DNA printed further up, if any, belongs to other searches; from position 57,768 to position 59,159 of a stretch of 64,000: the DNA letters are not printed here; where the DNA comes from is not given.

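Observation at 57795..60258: MoxR AAA+ ATPase plus HExxH-metallopeptidase-like/vWA partner, with unusual promoter-terminator architecture between them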

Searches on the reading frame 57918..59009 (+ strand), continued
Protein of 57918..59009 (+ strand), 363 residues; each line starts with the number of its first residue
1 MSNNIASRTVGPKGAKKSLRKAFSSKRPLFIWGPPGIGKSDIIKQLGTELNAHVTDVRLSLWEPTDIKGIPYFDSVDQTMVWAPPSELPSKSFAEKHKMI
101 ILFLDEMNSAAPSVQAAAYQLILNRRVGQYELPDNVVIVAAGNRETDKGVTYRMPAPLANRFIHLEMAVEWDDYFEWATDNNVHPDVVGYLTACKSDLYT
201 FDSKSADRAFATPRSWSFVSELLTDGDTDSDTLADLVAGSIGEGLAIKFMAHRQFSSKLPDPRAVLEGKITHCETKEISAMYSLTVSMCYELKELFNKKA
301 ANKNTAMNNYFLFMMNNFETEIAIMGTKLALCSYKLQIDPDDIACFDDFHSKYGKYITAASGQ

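Call 81: fold_search(model_id=the predicted structure, library=pdb)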
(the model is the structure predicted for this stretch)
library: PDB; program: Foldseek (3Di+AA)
matches with E <= 10: 1648; with E <= 0.001: 436
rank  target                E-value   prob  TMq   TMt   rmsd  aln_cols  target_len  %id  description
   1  6gcn_A                1.1e-06  1.00  0.28  0.25  19.6       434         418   14  Truncated FtsH from A. aeolicus in R32 (released 2018-08-22)
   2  9qhg_E                1.9e-06  1.00  0.41  0.55   5.8       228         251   14  NorQD complex state 4 from Jhaorihella thermophila (released 2026-03-25)
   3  9qhf_F                2.7e-06  1.00  0.38  0.53   7.5       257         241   14  NorQD complex state 3 from Jhaorihella thermophila (released 2026-03-25)
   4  3gli_F                2.7e-06  1.00  0.32  0.34  15.8       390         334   15  Crystal Structure of the E. coli clamp loader bound to Primer-Template DNA and Psi Peptide (released 2009-05-26)
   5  8vwc                  3.3e-06  1.00  0.32  0.31  18.5       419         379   14  CryoEM Structure of a FtsH Helical Assembly in the Aged State (released 2025-01-15)
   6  9qh4_A                4.6e-06  1.00  0.39  0.52   6.1       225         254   16  NorQ hexamer from Paracoccus denitrificans (released 2026-03-25)
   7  8vwb                  4.6e-06  1.00  0.32  0.31  19.4       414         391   15  CryoEM Structure of a FtsH Helical Assembly in the Aged State (released 2025-01-15)
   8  9qhf_E                5.1e-06  1.00  0.39  0.53   6.8       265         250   15  NorQD complex state 3 from Jhaorihella thermophila (released 2026-03-25)
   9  8vw9                  5.1e-06  1.00  0.29  0.28  18.2       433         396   13  CryoEM Structure of a FtsH Helical Assembly in the Presence of ATP (released 2025-01-15)
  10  3u61_E                5.3e-06  1.00  0.35  0.41  15.8       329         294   14  Structure of T4 Bacteriophage Clamp Loader Bound To Closed Clamp, DNA and ATP Analog and ADP (released 2012-01-04)
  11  9qh7_E                6.3e-06  1.00  0.38  0.52   5.9       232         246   15  NorQ in complex with NorD VWA domain steep staircase subset 1 from Paracoccus denitrificans (released 2026-03-25)
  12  9qh8_F                8.6e-06  1.00  0.39  0.52   7.2       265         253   14  reduced NorQ-NorD VWA domain complex from Paracoccus denitrificans (released 2026-03-25)
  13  9qhd_F                9.0e-06  1.00  0.38  0.51   7.0       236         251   15  NorQD complex state 1 from Jhaorihella thermophila (released 2026-03-25)
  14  7tib_C                9.5e-06  1.00  0.34  0.37  13.0       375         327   14  Structure of the yeast clamp loader (Replication Factor C RFC) bound to the open sliding clamp (Proliferating Cell Nuc (released 2022-02-16)
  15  5uj7_D                1.0e-05  1.00  0.31  0.29  16.9       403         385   16  Structure of the active form of human Origin Recognition Complex ATPase motor module, complex subunitS 1, 4, 5 (released 2017-02-08)
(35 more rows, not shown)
